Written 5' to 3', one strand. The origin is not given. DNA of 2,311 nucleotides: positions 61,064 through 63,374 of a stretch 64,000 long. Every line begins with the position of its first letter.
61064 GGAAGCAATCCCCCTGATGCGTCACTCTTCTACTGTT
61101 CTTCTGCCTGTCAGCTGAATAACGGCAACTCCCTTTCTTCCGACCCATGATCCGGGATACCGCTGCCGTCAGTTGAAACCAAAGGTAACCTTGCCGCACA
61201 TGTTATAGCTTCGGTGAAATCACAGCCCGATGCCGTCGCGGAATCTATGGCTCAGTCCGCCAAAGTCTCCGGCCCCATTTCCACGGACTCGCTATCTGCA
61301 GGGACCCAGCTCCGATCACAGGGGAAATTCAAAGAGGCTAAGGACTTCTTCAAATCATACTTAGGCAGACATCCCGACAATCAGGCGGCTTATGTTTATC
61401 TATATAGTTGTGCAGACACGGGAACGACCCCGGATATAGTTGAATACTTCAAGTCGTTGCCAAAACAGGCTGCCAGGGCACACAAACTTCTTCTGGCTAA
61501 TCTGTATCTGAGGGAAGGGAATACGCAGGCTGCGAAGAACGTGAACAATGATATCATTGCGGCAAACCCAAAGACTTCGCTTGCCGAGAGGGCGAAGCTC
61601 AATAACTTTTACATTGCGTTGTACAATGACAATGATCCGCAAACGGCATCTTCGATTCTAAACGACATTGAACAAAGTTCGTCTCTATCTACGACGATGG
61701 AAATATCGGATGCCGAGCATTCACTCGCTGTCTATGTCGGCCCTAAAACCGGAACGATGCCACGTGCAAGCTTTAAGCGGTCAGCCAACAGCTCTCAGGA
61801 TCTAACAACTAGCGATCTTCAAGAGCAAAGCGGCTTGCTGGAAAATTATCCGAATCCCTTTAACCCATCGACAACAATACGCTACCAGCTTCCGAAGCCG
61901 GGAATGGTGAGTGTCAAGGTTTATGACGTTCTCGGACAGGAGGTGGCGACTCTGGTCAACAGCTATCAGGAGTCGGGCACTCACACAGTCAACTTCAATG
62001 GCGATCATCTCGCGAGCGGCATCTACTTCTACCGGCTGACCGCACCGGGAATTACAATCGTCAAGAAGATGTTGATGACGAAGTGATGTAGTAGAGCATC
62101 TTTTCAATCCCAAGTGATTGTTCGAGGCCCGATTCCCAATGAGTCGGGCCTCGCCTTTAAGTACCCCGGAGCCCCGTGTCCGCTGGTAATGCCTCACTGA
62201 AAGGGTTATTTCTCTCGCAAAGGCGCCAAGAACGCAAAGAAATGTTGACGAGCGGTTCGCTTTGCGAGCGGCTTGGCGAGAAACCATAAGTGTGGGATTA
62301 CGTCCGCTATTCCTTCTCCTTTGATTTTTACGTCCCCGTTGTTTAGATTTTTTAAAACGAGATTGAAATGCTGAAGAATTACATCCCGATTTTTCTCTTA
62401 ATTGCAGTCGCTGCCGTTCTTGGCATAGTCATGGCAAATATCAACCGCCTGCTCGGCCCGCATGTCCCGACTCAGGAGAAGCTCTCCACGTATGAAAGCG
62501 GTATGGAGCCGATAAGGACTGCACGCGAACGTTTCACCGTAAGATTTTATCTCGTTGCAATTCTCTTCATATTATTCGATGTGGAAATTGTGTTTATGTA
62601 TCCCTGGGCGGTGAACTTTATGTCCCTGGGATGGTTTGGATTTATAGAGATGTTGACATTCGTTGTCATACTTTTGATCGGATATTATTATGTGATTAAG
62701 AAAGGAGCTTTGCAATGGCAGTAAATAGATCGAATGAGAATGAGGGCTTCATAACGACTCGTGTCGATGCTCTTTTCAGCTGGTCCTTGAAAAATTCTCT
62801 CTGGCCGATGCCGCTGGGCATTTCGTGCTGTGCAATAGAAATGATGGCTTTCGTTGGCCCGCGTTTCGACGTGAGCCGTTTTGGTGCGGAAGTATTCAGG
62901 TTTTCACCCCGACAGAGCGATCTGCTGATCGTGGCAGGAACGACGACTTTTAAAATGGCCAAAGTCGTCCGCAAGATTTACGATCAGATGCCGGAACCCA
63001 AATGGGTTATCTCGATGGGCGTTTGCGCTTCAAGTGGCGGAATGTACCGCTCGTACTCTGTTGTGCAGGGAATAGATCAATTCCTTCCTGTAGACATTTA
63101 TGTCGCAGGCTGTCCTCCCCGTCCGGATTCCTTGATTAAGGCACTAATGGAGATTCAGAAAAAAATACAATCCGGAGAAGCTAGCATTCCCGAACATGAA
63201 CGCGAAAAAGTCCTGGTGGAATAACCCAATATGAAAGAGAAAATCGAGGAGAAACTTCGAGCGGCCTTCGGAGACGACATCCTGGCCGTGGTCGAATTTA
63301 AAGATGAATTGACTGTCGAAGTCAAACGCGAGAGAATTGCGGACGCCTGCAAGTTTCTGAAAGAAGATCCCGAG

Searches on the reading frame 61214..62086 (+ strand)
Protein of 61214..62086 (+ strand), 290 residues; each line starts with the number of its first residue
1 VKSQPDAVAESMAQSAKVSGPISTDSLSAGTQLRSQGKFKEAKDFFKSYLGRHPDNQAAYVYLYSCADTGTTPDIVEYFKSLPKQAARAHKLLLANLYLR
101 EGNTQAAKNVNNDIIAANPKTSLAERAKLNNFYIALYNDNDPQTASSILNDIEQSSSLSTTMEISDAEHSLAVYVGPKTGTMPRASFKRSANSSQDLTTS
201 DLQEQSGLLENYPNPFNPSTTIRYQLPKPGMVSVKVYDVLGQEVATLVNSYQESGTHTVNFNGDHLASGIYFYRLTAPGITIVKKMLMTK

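Call 45: find_encoding_contigs(protein=window:61214-62086:+, flank=3000, max_places=8)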
Protein window:61214-62086:+ (290 aa): no gene with exactly this product is on record in the collection.
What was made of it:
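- Tried and rejected: The other was not on record (call 45).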

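Call 48: search_protein_families(library=pfam, proteins=[window:61214-62086:+], max_evalue=0.001)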
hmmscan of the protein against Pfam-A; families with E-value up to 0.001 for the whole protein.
window:61214-62086:+ (290 aa): 5 families
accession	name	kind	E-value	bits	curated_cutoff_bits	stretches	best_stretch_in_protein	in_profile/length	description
PF18962.6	Por_Secre_tail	-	4.3e-11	43.4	27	1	212-287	2-74/75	Secretion system C-terminal sorting domain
PF14559.12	TPR_19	-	1.4e-07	32.1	25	0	34-66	2-34/68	Tetratricopeptide repeat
PF13428.12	TPR_14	-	2.1e-06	28.3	23.5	0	29-63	7-41/44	Tetratricopeptide repeat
PF13174.12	TPR_6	-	0.00019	22.3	26.3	0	32-55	9-32/33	Tetratricopeptide repeat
PF13860.13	FlgD_ig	-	0.0002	21.7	27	1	221-277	13-75/79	FlgD Ig-like domain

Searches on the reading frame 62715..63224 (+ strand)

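Call 48: search_protein_families(library=pfam, proteins=[window:62715-63224:+], max_evalue=0.001)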
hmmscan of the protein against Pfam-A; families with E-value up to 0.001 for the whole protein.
window:62715-63224:+ (169 aa): 1 family
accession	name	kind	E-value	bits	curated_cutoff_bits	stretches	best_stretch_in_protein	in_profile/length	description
PF01058.29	Oxidored_q6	-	2.8e-27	95.4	27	1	38-146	3-127/128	NADH ubiquinone oxidoreductase, 20 Kd subunit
